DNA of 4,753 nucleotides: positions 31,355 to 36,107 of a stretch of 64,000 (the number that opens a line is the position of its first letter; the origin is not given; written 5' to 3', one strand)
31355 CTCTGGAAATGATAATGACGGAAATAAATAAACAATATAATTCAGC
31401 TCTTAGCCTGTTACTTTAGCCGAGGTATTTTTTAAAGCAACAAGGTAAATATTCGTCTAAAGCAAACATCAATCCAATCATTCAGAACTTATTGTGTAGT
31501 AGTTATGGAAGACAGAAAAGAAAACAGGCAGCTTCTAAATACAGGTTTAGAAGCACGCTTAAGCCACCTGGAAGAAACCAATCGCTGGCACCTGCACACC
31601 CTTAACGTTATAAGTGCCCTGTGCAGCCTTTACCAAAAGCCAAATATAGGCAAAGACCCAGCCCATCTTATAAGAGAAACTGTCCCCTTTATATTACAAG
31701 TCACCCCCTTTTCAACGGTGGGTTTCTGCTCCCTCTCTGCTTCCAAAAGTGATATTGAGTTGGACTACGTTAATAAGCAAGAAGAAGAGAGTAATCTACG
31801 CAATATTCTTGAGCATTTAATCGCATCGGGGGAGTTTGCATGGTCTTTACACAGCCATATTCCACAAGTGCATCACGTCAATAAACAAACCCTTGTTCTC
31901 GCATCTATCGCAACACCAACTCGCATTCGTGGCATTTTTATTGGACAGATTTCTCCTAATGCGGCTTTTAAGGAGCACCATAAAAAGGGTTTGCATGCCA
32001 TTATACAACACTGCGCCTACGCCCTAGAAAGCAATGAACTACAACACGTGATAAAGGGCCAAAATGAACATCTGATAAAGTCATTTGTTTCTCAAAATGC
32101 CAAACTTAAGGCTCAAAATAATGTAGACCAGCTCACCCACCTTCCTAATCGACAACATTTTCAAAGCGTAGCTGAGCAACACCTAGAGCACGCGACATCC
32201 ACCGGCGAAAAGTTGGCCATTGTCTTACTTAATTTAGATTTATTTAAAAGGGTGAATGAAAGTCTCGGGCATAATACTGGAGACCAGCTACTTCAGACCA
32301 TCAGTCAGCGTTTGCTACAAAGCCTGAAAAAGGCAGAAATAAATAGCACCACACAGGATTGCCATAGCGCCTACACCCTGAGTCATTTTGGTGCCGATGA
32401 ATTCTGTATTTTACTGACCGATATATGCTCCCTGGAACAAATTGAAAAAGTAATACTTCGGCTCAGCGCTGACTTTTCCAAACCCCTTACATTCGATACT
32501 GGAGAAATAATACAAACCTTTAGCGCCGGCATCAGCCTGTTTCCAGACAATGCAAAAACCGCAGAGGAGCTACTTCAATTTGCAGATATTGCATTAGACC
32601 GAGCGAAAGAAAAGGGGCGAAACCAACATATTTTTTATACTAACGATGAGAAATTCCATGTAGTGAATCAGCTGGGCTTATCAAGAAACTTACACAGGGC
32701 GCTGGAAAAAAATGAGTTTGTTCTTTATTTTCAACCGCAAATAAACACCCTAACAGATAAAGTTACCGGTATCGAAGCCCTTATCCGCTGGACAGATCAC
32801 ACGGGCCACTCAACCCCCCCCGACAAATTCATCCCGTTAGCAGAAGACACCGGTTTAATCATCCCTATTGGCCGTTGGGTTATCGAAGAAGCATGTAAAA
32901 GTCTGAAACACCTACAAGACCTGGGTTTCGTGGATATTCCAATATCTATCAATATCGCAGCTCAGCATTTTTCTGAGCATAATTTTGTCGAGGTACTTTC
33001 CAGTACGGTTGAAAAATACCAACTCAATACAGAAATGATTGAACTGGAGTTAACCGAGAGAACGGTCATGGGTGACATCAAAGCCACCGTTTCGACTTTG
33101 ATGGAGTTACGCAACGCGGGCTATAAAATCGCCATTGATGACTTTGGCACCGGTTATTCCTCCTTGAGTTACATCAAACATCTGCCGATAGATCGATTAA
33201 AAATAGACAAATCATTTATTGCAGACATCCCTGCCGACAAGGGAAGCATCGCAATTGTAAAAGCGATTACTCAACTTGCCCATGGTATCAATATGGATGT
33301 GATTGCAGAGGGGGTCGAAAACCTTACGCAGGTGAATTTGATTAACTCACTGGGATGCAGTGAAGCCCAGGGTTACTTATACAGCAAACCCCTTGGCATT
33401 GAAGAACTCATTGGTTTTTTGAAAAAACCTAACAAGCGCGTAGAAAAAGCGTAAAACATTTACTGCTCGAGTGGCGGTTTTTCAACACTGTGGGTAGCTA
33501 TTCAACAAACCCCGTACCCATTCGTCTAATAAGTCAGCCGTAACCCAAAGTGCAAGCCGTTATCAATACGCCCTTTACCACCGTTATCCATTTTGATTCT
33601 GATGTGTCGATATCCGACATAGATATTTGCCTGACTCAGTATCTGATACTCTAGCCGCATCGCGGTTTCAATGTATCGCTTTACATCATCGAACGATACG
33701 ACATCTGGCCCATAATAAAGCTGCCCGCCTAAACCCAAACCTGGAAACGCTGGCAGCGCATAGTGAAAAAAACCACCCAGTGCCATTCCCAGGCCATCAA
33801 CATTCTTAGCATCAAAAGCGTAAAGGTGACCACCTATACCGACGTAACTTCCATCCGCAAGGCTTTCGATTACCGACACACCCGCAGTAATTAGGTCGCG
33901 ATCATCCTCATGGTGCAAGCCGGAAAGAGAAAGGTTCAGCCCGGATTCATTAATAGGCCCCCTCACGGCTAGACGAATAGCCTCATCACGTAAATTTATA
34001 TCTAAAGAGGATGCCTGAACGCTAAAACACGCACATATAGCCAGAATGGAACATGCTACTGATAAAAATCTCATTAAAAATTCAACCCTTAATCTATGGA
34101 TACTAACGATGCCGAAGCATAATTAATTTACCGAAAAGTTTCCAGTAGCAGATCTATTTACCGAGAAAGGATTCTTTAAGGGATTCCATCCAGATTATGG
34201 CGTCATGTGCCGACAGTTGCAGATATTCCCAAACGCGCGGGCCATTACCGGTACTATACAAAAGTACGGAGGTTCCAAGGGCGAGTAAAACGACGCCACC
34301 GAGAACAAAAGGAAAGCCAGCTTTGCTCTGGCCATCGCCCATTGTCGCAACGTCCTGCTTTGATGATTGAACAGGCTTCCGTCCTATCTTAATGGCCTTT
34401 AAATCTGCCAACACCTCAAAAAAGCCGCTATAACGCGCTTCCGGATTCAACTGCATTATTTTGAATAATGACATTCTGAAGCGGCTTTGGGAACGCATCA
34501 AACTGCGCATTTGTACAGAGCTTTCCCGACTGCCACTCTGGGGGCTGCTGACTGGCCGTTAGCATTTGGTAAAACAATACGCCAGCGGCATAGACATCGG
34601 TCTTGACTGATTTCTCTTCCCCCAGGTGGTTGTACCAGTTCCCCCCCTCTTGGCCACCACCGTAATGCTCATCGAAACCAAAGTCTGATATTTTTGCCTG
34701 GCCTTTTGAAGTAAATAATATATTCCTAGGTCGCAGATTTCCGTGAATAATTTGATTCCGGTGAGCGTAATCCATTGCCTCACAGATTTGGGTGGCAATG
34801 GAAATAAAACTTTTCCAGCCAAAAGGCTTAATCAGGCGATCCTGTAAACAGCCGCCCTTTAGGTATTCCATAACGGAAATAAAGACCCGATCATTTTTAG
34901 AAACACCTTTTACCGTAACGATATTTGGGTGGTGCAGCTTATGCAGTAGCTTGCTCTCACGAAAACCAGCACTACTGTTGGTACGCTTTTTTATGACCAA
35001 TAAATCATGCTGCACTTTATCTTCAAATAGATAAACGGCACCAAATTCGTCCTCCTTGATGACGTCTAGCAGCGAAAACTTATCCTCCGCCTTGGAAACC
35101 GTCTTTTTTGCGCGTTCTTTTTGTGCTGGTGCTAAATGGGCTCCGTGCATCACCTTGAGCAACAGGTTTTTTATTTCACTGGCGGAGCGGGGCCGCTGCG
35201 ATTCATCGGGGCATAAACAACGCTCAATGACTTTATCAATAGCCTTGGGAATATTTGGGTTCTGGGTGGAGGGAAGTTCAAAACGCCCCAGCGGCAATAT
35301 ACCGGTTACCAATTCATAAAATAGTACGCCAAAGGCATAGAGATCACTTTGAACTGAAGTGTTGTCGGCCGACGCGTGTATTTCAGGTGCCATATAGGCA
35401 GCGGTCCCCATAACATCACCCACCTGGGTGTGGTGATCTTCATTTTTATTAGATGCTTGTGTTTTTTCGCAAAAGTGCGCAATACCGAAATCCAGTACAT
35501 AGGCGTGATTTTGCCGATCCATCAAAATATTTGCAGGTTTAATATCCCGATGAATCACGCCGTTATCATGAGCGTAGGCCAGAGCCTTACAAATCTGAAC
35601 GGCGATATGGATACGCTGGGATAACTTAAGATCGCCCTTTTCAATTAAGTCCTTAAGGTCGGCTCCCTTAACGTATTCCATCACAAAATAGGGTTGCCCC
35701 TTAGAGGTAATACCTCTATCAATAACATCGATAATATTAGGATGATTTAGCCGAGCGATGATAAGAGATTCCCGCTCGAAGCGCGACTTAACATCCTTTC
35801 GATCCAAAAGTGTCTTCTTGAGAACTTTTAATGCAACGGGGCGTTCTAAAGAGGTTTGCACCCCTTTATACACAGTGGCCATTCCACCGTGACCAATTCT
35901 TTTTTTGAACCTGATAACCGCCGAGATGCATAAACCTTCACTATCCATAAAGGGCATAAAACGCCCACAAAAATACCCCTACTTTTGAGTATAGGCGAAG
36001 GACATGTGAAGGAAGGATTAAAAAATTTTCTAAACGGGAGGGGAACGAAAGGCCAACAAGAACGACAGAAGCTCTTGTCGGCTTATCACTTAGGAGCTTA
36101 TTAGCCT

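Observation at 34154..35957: Membrane-anchored tandem kinase-pseudokinase gene split by a single-nucleotide frameshift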

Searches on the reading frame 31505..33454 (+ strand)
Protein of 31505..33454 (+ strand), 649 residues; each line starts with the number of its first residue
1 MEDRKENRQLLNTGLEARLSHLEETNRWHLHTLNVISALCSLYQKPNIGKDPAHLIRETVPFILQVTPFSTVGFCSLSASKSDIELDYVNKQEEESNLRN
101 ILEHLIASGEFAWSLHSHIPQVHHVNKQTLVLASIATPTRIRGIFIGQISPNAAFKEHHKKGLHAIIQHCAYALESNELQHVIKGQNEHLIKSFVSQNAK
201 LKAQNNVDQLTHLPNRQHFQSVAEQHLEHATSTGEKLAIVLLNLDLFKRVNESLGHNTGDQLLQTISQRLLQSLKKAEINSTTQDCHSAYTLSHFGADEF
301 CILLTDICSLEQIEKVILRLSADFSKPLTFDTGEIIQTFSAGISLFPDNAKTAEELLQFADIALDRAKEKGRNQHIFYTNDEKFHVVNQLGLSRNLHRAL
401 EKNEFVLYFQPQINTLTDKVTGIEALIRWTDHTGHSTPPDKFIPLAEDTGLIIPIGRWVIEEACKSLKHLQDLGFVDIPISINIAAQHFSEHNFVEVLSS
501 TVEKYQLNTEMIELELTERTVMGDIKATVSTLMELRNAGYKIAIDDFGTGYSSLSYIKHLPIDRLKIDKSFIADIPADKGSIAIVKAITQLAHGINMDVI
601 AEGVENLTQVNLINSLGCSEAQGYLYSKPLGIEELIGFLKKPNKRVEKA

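Call 16: find_encoding_contigs(protein=window:31505-33454:+, flank=10000, max_places=6)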
Protein window:31505-33454:+ (649 aa): 4 contigs read that carry it; 2 places shown.
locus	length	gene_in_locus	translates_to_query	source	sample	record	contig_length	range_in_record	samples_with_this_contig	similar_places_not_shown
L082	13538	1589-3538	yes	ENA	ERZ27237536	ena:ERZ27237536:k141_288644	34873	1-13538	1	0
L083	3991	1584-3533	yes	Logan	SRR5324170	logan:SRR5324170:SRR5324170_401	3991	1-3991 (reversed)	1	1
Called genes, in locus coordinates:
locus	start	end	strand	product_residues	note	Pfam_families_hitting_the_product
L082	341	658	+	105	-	-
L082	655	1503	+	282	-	PF08668:HDOD, PF01966:HD (weak)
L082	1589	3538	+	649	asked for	PF00990:GGDEF, PF00563:EAL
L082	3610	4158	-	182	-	PF07437:YfaZ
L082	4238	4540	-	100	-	-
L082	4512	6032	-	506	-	PF00069:Pkinase, PF06293:Kdo (faint), PF07714:PK_Tyr_Ser-Thr, PF01636:APH (faint), PF03109:ABC1, PF14531:Kinase-like (faint), PF00069:Pkinase, PF07714:PK_Tyr_Ser-Thr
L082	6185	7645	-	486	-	PF00171:Aldedh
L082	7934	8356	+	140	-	PF09335:VTT_dom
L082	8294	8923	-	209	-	PF01694:Rhomboid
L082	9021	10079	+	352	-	PF01011:PQQ, PF13360:PQQ_2, PF13570:Beta-prop_ACSF4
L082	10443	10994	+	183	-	PF22741:PTP-NADK, PF03162:Y_phosphatase2 (faint), PF04273:BLH_phosphatase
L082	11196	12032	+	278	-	-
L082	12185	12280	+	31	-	-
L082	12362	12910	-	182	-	PF01243:PNPOx_N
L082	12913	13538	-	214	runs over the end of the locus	PF12917:YfbR-like, PF13023:HD_3, PF01966:HD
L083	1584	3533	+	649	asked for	PF00990:GGDEF, PF00563:EAL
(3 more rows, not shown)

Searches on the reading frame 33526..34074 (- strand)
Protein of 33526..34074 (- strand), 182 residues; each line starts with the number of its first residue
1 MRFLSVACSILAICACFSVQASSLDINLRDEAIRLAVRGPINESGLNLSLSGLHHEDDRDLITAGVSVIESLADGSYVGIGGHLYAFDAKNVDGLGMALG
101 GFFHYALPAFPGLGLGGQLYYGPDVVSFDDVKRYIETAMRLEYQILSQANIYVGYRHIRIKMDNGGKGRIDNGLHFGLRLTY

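Call 38: search_protein_families(library=pfam, max_evalue=0.01, proteins=[window:33526-34074:-])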
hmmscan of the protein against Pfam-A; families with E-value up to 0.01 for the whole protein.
window:33526-34074:- (182 aa): 1 family
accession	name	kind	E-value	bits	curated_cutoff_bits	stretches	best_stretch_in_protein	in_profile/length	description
PF07437.17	YfaZ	-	1.3e-16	61.2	23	1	1-180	1-178/180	YfaZ precursor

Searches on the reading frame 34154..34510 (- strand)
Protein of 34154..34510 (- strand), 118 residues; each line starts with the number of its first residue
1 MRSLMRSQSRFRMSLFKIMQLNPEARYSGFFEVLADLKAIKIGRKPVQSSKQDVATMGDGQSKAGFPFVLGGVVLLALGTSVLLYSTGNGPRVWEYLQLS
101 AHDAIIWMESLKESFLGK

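Call 4: search_protein_families(library=pfam, max_evalue=1, proteins=[window:34157-34510:-])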
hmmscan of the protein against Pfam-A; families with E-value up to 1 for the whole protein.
seq(118 aa): 0 families

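Call 71: search_protein_families(library=ncbifam, max_evalue=0.001, proteins=[window:34154-34510:-])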
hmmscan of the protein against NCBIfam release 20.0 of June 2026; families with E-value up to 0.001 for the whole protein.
window:34154-34510:- (118 aa): 0 families

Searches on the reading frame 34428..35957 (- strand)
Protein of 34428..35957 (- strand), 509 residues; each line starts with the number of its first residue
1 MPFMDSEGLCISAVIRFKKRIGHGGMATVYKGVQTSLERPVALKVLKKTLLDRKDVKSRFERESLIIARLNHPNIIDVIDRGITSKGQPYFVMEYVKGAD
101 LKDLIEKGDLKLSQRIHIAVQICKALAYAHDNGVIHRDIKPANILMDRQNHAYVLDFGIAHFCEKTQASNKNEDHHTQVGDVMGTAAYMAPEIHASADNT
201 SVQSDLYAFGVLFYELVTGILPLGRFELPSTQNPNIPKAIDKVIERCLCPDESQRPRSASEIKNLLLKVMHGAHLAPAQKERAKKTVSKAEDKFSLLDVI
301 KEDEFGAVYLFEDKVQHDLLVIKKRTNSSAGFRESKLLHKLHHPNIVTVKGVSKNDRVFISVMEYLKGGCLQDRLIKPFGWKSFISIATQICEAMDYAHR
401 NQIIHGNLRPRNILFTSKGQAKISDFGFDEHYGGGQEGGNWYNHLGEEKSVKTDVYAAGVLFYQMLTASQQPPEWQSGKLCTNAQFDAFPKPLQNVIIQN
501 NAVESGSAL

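Call 17: find_encoding_contigs(protein=window:34428-35957:-, flank=3000, max_places=6)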
Protein window:34428-35957:- (509 aa): 1 contig read that carries it; 1 place shown.
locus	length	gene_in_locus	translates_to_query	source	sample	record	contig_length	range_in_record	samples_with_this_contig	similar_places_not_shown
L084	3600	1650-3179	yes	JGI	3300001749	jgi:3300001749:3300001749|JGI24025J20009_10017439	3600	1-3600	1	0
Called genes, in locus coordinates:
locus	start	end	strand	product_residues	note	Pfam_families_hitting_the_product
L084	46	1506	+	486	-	PF00171:Aldedh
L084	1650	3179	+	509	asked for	PF00069:Pkinase, PF07714:PK_Tyr_Ser-Thr, PF06293:Kdo (faint), PF01636:APH (faint), PF03109:ABC1, PF14531:Kinase-like (faint), PF00069:Pkinase, PF07714:PK_Tyr_Ser-Thr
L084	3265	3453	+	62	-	-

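Call 29: list_cluster_members(proteins=[window:34428-35957:-, window:31505-33454:+, window:13088-15751:-])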
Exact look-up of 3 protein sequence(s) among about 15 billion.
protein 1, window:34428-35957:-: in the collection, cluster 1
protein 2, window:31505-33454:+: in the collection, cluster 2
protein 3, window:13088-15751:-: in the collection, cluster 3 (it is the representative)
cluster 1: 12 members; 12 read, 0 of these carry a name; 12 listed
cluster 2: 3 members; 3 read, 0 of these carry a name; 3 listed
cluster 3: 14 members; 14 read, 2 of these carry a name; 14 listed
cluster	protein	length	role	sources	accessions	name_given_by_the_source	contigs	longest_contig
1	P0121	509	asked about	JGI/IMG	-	-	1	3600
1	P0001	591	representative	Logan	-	-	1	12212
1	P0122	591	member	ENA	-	-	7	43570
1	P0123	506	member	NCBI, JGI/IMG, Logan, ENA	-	-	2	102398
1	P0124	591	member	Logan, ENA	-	-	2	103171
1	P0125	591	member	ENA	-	-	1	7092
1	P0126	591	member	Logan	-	-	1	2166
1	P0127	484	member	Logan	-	-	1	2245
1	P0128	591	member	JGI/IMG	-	-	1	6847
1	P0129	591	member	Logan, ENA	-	-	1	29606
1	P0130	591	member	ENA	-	-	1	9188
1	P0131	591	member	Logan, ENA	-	-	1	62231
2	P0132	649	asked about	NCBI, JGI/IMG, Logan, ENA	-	-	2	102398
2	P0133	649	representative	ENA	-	-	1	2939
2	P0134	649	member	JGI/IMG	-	-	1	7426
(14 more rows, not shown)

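Call 33: find_encoding_contigs(protein=P0130, flank=8000, max_places=2)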
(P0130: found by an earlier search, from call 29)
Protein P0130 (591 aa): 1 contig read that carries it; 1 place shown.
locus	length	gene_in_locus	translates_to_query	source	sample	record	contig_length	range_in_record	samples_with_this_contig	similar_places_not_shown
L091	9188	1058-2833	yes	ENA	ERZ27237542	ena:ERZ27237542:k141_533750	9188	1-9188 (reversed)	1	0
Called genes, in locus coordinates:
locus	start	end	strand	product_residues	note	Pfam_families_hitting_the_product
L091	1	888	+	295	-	?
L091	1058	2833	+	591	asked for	PF00069:Pkinase, PF01163:RIO1 (faint), PF06293:Kdo (faint), PF07714:PK_Tyr_Ser-Thr, PF01636:APH (faint), PF03109:ABC1, PF00069:Pkinase, PF07714:PK_Tyr_Ser-Thr, +1 more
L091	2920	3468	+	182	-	PF07437:YfaZ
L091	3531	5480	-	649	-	PF00990:GGDEF, PF00563:EAL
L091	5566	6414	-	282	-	PF08668:HDOD, PF01966:HD (weak)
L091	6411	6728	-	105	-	-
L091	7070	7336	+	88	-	PF01722:BolA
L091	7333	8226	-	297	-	PF21302:Zn_ribbon_RlmA, PF01209:Ubie_methyltran (faint), PF13847:Methyltransf_31, PF08241:Methyltransf_11, PF08242:Methyltransf_12 (faint), PF13649:Methyltransf_25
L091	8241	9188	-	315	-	?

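Call 41: find_encoding_contigs(protein=P0123, flank=2000, max_places=8)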
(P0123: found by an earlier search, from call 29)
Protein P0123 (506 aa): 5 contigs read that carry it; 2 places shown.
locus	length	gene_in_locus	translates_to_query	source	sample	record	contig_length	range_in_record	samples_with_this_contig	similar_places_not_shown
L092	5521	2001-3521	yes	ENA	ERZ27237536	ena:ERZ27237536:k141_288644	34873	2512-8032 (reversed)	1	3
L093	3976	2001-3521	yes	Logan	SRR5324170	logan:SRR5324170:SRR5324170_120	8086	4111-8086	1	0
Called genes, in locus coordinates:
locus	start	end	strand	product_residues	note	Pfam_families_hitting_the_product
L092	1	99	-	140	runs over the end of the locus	PF09335:VTT_dom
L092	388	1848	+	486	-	PF00171:Aldedh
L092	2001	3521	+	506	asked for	PF00069:Pkinase, PF06293:Kdo (faint), PF07714:PK_Tyr_Ser-Thr, PF01636:APH (faint), PF03109:ABC1, PF14531:Kinase-like (faint), PF00069:Pkinase, PF07714:PK_Tyr_Ser-Thr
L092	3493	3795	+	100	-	-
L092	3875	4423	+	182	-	PF07437:YfaZ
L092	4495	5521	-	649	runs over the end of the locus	PF00990:GGDEF, PF00563:EAL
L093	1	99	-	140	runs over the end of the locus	PF09335:VTT_dom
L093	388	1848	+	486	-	PF00171:Aldedh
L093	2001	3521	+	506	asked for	PF00069:Pkinase, PF06293:Kdo (faint), PF07714:PK_Tyr_Ser-Thr, PF01636:APH (faint), PF03109:ABC1, PF14531:Kinase-like (faint), PF00069:Pkinase, PF07714:PK_Tyr_Ser-Thr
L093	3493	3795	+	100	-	-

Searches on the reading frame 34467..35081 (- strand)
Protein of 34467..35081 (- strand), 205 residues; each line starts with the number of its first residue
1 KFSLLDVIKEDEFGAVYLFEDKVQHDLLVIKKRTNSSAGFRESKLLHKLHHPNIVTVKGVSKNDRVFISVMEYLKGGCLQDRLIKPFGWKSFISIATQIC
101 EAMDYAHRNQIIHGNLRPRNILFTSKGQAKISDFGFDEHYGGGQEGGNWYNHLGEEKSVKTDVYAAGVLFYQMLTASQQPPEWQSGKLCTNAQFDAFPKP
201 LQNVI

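Call 76: search_protein_representatives(protein=window:34467-35081:-)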
Query: 205 residues. Proteins with E-value up to 0.001 (for the whole library): 429343; up to 1e-10: 34959; up to 1e-30: 122. The best 150 are listed.
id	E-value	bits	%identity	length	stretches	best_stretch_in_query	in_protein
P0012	8.9e-89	312.9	54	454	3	2-175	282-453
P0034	3.0e-83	294.8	48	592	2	1-205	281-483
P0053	7.6e-79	280.4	47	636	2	1-180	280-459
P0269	4.9e-73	261.5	46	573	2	2-204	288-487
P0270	4.9e-73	261.4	43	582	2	1-204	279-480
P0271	5.4e-72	258.0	43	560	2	1-205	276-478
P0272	1.3e-68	247.0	40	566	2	3-204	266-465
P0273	1.7e-68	246.6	40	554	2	1-202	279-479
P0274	2.0e-68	246.4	46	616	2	2-201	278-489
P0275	2.6e-67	242.7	44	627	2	1-203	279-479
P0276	5.5e-67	241.7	44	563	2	1-192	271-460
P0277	1.0e-66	240.8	41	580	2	2-204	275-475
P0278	1.6e-65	236.9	40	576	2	1-203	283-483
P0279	7.8e-65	234.7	41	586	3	2-204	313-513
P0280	5.7e-64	231.8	40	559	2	1-205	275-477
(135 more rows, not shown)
